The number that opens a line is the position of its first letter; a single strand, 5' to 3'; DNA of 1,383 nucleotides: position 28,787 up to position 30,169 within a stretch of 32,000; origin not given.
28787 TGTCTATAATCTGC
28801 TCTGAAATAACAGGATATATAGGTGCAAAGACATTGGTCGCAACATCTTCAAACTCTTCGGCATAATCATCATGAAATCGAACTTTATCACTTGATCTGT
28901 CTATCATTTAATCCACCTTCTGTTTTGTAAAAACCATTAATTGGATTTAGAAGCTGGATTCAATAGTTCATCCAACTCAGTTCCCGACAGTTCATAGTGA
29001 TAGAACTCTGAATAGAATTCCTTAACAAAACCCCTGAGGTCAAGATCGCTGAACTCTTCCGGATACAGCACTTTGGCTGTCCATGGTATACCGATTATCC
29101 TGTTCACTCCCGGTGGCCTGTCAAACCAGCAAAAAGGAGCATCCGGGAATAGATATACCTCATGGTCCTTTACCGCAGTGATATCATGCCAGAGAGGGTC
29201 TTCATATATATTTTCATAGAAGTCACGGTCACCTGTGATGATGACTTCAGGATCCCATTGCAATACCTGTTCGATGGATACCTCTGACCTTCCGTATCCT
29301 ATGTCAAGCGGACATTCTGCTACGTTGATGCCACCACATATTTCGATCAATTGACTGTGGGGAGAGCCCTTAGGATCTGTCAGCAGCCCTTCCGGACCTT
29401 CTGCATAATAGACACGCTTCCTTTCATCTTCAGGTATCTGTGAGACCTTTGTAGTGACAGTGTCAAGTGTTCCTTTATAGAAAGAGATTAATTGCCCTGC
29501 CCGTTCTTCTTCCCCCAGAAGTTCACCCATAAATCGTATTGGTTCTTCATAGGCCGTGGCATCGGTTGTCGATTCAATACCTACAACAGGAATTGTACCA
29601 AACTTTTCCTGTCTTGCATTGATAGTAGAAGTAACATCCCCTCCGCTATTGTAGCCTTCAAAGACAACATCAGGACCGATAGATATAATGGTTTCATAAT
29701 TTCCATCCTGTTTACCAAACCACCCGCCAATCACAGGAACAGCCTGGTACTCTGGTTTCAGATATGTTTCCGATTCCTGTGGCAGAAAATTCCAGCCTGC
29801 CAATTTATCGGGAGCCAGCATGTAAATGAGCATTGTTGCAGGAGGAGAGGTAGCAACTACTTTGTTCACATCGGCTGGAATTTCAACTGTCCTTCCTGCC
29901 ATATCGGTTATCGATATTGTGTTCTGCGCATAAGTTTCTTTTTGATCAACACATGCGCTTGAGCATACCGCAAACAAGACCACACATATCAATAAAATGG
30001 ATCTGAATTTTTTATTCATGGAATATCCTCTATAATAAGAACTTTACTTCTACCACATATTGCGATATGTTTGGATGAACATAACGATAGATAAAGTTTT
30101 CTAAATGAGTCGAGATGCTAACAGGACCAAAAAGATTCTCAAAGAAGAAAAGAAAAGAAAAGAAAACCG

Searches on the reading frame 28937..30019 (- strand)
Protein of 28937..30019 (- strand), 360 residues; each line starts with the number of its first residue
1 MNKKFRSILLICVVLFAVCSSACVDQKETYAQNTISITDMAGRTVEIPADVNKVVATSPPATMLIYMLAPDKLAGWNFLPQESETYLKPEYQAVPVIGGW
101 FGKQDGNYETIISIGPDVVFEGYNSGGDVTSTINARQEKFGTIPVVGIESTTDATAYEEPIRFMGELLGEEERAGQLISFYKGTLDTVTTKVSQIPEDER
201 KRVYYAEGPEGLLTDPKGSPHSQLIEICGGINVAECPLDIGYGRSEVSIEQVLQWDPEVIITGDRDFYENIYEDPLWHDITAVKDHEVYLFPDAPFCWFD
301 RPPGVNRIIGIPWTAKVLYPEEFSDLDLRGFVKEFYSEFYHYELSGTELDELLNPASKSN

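Call 4: search_protein_families(library=pfam, proteins=[window:28937-30019:-], max_evalue=0.1)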
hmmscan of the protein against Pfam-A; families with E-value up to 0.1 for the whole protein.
window:28937-30019:- (360 aa): 2 families
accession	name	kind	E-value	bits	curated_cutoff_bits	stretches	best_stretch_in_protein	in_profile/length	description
PF01497.23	Peripla_BP_2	-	3.2e-23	82.8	27.5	1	102-293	45-233/235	Periplasmic binding protein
PF10794.15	DUF2606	-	0.02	15.1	25.4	0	7-39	17-50/134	Protein of unknown function (DUF2606)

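Call 5: search_protein_families(library=ncbifam, proteins=[window:28937-30019:-], max_evalue=0.01)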
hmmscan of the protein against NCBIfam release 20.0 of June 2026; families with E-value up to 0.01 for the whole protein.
window:28937-30019:- (360 aa): 5 families
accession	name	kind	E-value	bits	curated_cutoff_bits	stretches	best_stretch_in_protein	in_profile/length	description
TIGR04281.1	peripla_PGF_1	equivalog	4.5e-16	58.9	325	1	36-288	6-238/330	PGF-CTERM-anchored ABC transporter substrate-binding protein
NF010649.0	PRK14048.1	equivalog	2.7e-08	33.4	374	1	8-262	7-268/374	ferrichrome/ferrioxamine B periplasmic transporter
NF002894.0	PRK03379.1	equivalog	1.2e-07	31.2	234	1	87-279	53-230/266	vitamin B12 ABC transporter substrate-binding protein BtuF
NF008200.0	PRK10957.1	equivalog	1.5e-07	30.6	205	1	106-291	116-305/330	Fe2+-enterobactin ABC transporter substrate-binding protein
TIGR03659.1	IsdE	equivalog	7.7e-07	28.6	298.65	1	9-294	5-270/292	heme ABC transporter substrate-binding protein IsdE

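Call 30: find_homologous_proteins(query=window:28937-30019:-, max_evalue=0.00001)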
Query window:28937-30019:- (360 aa): 1290 proteins with E <= 0.00001 among 3085 candidates; the best 120 are listed.
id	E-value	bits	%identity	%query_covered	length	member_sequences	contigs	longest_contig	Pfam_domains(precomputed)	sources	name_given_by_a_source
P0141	2.5e-204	697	83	99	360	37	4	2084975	PF01497.24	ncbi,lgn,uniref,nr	ncbi:ABC transporter substrate-binding protein [Methanohalophilus portucalensis]|uniref:Iron ABC tra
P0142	1.4e-190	651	86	89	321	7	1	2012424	PF01497.24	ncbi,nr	ncbi:ABC transporter substrate-binding protein [Methanohalophilus mahii]|nr:ABC transporter substrat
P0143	6.7e-171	587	70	99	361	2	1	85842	PF01497.24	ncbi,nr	ncbi:ABC transporter substrate-binding protein [Methanococcoides sp. SA1]|nr:ABC transporter substra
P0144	2.4e-153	529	64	98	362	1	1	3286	PF01497.24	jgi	-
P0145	1.9e-151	523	62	99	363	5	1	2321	PF01497.24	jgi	jgi:ABC-type Fe3+-hydroxamate transport system, periplasmic component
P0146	2.1e-149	516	64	92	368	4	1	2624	PF01497.24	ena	-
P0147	2.9e-149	516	63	98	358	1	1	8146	PF01497.24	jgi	-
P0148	2.1e-148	513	61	96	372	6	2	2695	PF01497.24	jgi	jgi:iron complex transport system substrate-binding protein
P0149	2.6e-144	499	63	89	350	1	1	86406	PF01497.24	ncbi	-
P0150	9.9e-144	497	60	98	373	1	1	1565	PF01497.24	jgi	jgi:iron complex transport system substrate-binding protein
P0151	2.5e-143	496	60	98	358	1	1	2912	PF01497.24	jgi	-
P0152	6.3e-142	491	60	98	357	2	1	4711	PF01497.24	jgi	jgi:iron complex transport system substrate-binding protein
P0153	8.2e-139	481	58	98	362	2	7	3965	PF01497.24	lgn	-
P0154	8.9e-139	481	58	98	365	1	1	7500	PF01497.24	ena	-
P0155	1.8e-138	480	60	89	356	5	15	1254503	PF01497.24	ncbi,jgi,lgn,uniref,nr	ncbi:ABC transporter substrate-binding protein [Candidatus Methanoliparum sp. LAM-1]|uniref:ABC tran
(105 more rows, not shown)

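Call 65: search_solved_structures(query=window:28937-30019:-, max_evalue=0.001)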
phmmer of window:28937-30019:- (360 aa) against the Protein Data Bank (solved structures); distinct sequences matched with E-value up to 0.001: 21.
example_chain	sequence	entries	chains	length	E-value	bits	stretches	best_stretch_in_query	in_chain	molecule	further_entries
4pag_A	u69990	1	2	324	2e-54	188.6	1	37-349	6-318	Periplasmic binding protein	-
4ovk_A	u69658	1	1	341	6.5e-29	104.6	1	31-355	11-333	Periplasmic binding protein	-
3psa_A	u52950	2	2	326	1.7e-24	90.1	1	37-341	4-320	protein HI_1472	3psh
6b2x_A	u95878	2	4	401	3.9e-21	79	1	35-262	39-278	Solute-binding periplasmic protein of iron/siderophore ABC transporter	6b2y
9hrj_A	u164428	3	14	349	5.5e-20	75.2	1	36-263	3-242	Periplasmic substrate-binding transport protein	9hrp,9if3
9ht5_A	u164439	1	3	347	6e-20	75.1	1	36-263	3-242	Periplasmic substrate-binding transport protein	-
2etv_A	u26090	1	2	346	1.2e-18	70.8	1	39-337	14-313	iron(III) ABC transporter, periplasmic iron-binding protein, putative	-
4mo9_A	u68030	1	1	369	3.8e-16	62.6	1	18-218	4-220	Periplasmic binding protein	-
4hn9_A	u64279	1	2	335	9.9e-15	57.9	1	33-342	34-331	Iron complex transport system substrate-binding protein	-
4n01_A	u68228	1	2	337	5.7e-07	32.4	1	5-285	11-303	Periplasmic binding protein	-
1n2z_A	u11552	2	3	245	2.2e-06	30.5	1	85-270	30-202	Vitamin B12 transport protein btuF | Vitamin B12-binding protein btuF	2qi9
4dbl_E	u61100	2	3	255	2.5e-06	30.3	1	85-269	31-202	Vitamin B12-binding protein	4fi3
1n4a_A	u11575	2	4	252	2.5e-06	30.3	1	86-270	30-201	Vitamin B12 transport protein btuF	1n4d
5ovw_A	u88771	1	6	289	2.5e-06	30.3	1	83-269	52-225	Vitamin B12-binding protein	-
5m29_A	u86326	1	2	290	2.5e-06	30.3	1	83-269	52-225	Vitamin B12-binding protein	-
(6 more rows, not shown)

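Call 77: search_solved_structures(query=window:28937-30019:-, max_evalue=1e-20, show_alignments=3)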
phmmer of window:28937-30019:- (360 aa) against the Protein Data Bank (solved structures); distinct sequences matched with E-value up to 1e-20: 4.
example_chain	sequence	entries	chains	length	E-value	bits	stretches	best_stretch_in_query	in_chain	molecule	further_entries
4pag_A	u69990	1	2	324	2e-54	188.6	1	37-349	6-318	Periplasmic binding protein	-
4ovk_A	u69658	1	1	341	6.5e-29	104.6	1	31-355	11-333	Periplasmic binding protein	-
3psa_A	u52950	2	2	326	1.7e-24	90.1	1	37-341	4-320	protein HI_1472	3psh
6b2x_A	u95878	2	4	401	3.9e-21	79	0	35-262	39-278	Solute-binding periplasmic protein of iron/siderophore ABC transporter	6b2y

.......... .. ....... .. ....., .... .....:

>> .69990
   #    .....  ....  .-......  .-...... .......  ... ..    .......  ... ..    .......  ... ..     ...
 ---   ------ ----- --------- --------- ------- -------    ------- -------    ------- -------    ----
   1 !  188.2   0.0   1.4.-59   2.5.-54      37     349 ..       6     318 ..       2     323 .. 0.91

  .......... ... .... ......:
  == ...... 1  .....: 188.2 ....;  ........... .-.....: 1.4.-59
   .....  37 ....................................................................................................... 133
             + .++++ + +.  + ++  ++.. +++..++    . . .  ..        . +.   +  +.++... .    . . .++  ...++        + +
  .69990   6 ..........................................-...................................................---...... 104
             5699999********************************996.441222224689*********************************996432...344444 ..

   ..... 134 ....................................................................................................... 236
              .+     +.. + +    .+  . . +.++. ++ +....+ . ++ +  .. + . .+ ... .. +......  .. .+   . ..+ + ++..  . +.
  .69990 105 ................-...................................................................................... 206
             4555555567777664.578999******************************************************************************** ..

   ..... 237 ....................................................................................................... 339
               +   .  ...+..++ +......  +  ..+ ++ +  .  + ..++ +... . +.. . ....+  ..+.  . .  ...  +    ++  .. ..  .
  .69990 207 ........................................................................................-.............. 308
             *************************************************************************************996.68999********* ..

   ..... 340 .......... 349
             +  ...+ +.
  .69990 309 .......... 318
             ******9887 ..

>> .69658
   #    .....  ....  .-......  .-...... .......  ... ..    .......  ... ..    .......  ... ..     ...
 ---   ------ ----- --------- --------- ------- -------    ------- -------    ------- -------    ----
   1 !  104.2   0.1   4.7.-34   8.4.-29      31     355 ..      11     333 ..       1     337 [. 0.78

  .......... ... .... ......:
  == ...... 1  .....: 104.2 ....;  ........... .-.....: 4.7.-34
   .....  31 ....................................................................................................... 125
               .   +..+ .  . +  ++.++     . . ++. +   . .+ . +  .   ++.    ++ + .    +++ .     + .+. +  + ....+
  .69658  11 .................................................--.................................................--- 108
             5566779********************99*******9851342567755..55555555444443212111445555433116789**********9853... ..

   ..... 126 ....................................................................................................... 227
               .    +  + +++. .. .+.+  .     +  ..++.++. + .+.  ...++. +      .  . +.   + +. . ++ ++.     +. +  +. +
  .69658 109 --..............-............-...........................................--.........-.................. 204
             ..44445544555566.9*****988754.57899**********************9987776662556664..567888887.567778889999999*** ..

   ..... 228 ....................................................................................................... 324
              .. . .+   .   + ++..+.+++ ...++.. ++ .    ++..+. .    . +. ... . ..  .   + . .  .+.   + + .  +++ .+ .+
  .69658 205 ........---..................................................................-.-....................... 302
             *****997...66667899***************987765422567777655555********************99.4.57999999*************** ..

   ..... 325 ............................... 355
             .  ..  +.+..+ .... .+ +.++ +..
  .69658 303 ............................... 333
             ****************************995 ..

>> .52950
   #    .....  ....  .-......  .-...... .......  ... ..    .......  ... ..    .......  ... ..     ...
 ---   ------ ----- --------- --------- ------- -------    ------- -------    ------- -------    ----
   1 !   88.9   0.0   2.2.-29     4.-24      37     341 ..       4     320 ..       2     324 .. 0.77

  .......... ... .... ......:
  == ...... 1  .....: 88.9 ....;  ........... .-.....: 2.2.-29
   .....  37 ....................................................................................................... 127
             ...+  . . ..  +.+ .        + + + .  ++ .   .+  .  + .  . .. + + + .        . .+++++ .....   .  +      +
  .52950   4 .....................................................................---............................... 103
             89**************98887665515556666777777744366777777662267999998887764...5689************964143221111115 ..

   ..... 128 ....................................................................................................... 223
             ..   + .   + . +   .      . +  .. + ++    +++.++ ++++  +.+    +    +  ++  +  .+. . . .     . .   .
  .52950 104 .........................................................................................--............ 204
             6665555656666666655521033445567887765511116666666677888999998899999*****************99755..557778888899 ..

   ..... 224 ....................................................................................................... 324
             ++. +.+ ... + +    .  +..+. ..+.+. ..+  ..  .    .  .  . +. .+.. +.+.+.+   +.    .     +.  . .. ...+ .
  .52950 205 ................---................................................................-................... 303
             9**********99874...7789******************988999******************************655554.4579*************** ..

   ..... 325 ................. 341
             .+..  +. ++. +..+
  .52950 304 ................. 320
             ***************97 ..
